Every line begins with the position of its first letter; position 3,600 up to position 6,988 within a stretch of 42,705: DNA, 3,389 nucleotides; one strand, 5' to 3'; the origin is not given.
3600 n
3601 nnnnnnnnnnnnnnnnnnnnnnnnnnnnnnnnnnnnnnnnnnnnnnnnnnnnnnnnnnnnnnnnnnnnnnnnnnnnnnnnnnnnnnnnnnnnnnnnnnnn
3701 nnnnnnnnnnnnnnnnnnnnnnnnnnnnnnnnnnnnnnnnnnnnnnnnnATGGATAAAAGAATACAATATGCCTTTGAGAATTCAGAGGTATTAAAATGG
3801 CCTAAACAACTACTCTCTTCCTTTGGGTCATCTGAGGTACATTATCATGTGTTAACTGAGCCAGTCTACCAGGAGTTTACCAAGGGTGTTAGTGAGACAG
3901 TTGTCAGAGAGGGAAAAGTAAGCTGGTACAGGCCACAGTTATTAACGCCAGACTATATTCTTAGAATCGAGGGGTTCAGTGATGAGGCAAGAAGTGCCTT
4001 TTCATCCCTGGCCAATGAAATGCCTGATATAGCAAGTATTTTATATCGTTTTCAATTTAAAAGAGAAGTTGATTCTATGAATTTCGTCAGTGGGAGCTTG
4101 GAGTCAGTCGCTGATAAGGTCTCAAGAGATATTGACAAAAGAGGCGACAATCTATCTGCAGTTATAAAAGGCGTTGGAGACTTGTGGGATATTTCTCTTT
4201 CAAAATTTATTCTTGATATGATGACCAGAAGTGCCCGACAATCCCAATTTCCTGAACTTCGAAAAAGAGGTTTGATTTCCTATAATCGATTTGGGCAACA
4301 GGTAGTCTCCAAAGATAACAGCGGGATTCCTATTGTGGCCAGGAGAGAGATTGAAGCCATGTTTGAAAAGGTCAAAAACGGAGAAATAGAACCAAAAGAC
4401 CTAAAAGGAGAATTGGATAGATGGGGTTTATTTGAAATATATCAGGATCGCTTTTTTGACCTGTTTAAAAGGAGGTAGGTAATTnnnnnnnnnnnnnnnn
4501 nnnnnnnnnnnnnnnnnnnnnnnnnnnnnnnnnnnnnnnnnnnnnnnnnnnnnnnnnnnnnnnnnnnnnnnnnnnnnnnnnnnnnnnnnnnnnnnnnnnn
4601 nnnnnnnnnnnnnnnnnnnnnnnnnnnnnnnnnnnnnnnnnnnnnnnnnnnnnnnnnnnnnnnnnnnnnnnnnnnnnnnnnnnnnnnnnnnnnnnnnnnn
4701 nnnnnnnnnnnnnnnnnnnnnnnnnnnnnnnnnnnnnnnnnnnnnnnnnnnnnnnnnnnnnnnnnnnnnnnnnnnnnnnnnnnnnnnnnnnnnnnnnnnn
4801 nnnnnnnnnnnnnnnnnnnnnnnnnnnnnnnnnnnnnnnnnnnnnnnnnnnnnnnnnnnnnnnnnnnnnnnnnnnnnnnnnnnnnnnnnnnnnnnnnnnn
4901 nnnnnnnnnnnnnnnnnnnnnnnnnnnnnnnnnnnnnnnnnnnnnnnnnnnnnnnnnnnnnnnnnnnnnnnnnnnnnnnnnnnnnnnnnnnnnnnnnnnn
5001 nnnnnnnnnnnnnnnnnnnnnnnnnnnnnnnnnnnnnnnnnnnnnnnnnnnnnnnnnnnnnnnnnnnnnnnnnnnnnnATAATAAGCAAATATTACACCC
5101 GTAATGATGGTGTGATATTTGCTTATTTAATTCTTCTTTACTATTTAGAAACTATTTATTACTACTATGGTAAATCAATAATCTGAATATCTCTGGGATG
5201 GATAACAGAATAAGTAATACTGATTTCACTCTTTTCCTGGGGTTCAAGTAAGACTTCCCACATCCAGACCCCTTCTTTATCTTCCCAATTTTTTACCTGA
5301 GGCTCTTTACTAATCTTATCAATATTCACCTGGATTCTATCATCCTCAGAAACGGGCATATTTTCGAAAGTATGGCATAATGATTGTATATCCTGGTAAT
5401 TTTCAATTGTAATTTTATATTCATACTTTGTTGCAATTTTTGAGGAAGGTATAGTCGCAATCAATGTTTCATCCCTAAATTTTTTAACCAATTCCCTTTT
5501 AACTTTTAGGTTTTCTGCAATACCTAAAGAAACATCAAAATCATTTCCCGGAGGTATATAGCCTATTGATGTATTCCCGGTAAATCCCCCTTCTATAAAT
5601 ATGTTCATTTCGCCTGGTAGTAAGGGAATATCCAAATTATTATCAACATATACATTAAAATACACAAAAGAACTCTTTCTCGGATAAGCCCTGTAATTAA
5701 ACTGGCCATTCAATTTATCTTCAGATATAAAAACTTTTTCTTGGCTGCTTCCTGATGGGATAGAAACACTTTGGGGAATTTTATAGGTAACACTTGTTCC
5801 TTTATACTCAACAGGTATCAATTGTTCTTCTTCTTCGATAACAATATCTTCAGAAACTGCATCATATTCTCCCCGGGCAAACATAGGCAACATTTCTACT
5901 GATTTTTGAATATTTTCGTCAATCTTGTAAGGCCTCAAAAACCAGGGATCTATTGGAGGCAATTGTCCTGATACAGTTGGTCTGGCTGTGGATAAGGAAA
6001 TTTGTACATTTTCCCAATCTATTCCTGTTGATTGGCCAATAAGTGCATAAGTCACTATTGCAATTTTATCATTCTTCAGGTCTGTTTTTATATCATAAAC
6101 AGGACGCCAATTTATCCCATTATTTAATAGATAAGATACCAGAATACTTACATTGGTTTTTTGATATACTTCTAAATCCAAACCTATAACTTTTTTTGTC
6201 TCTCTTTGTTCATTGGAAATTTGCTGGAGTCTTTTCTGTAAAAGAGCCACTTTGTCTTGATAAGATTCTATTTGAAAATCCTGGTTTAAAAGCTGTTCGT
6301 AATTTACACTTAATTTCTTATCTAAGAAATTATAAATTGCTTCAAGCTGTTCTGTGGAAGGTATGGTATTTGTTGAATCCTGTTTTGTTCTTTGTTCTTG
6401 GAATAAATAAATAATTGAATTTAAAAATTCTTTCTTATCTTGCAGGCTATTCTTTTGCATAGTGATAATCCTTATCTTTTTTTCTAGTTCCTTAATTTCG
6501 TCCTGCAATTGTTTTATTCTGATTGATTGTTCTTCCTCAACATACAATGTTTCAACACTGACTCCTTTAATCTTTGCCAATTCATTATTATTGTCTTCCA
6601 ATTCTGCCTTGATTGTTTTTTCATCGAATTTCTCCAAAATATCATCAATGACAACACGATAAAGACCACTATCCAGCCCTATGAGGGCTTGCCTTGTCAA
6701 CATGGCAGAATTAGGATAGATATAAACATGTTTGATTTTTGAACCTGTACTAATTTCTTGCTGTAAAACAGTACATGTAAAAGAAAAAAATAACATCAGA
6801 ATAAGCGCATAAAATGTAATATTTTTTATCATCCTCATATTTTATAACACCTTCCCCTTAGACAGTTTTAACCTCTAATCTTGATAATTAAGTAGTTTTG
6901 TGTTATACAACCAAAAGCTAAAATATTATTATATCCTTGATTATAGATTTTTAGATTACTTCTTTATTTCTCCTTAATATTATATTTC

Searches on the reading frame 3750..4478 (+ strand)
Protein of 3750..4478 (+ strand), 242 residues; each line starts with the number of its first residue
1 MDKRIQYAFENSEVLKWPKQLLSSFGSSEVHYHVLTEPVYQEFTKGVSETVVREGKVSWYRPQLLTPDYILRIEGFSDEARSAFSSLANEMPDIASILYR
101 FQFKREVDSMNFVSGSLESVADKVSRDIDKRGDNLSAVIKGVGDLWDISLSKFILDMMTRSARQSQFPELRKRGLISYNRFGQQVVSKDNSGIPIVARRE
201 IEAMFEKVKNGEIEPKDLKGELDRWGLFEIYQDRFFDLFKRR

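Call 3: search_protein_families(library=pfam, proteins=[window:3750-4478:+], max_evalue=0.1)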
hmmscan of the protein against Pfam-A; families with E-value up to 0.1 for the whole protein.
window:3750-4478:+ (242 aa): 0 families

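Call 4: search_protein_families(library=ncbifam, proteins=[window:3750-4478:+], max_evalue=0.1)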
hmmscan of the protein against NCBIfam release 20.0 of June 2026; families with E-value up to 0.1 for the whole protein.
window:3750-4478:+ (242 aa): 1 family
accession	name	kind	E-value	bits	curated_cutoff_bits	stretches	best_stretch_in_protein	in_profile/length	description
NF052511.1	SUF_like_SmsB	exception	0.091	11.7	650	0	162-233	25-97/445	SUF-like minimal system protein SmsB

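Call 43: search_protein_families(library=padloc, proteins=[window:3750-4478:+], max_evalue=0.01)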
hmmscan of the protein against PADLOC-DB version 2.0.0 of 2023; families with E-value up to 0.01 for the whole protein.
window:3750-4478:+ (242 aa): 0 families

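Call 47: find_homologous_proteins(query=window:3750-4478:+, max_evalue=0.001)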
Query window:3750-4478:+ (242 aa): 942 proteins with E <= 0.001 among 1235 candidates; the best 120 are listed.
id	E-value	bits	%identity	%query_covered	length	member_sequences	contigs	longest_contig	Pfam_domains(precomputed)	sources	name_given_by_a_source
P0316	3.5e-155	532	100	100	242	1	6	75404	-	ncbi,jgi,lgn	jgi:hypothetical protein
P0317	3.0e-149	513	96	100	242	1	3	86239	-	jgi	jgi:hypothetical protein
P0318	8.6e-149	511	95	100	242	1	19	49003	-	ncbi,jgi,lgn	jgi:hypothetical protein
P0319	1.4e-148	510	95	100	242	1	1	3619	-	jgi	jgi:hypothetical protein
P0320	5.0e-148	509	95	100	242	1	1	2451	-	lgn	-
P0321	5.1e-148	509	95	100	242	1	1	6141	-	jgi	-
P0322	1.0e-146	504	93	100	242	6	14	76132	-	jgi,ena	jgi:hypothetical protein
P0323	6.1e-141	485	87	100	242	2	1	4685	-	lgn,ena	-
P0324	3.0e-139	480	86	100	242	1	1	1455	-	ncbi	-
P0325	7.7e-137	472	84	100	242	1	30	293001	-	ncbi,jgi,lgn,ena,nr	ncbi:MAG: hypothetical protein WCV43_07250 [Candidatus Caldatribacteriota bacterium]|nr:hypothetical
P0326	3.9e-136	470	85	100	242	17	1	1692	-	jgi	-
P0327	6.6e-136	469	83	100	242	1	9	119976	-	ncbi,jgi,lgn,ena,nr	ncbi:MAG: hypothetical protein PHQ99_00195 [Atribacterota bacterium]|nr:hypothetical protein [Atriba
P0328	2.8e-135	467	85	100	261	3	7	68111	-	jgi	jgi:hypothetical protein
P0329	4.0e-135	466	83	100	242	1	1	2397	-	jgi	jgi:hypothetical protein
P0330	8.2e-135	465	83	100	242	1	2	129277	-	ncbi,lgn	-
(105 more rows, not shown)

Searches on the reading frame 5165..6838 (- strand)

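Call 3: search_protein_families(library=pfam, proteins=[window:5165-6838:-], max_evalue=0.1)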
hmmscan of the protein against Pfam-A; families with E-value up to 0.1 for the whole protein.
window:5165-6838:- (557 aa): 2 families
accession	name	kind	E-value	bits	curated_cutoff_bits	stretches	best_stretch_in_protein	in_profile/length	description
PF13598.12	DUF4139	-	1e-43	149.9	31.8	1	234-549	3-205/205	Domain of unknown function (DUF4139)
PF13600.11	DUF4140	-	1.9e-14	54.3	27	1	38-139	1-98/98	N-terminal domain of unknown function (DUF4140)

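Call 43: search_protein_families(library=padloc, proteins=[window:5165-6838:-], max_evalue=0.01)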
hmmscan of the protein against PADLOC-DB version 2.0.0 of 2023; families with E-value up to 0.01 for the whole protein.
window:5165-6838:- (557 aa): 1 family
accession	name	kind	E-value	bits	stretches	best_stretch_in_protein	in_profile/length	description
PDLC03859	LmuB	-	3.1e-06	24.7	1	32-218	344-472/611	-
